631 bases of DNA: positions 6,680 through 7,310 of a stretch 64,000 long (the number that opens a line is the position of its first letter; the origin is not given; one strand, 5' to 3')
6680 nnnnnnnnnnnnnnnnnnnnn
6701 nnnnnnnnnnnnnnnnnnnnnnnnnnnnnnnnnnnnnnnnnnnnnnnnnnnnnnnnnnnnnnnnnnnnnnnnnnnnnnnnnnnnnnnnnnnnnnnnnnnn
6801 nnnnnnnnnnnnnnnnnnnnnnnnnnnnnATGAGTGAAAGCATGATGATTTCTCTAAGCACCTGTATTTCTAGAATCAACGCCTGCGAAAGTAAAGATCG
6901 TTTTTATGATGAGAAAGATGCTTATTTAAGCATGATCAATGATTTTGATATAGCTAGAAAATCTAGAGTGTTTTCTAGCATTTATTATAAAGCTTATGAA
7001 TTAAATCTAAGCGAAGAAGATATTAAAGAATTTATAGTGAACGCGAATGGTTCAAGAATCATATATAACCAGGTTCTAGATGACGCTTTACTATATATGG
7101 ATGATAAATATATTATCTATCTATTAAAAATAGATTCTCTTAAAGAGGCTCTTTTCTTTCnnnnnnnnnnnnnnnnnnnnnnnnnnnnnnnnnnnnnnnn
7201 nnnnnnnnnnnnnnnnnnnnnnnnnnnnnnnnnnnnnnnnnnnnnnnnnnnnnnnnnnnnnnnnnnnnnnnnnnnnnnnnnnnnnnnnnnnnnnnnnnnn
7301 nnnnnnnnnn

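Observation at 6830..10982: Overlapping pair: 366-aa unknown protein plus SNF2 ATPase with a 560-aa uncharacterised N-terminal region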

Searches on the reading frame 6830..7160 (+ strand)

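Call 102: search_protein_families(library=pfam, proteins=[window:6830-7160:+], max_evalue=10)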
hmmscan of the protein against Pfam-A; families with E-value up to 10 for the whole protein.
window:6830-7160:+ (110 aa): 0 families
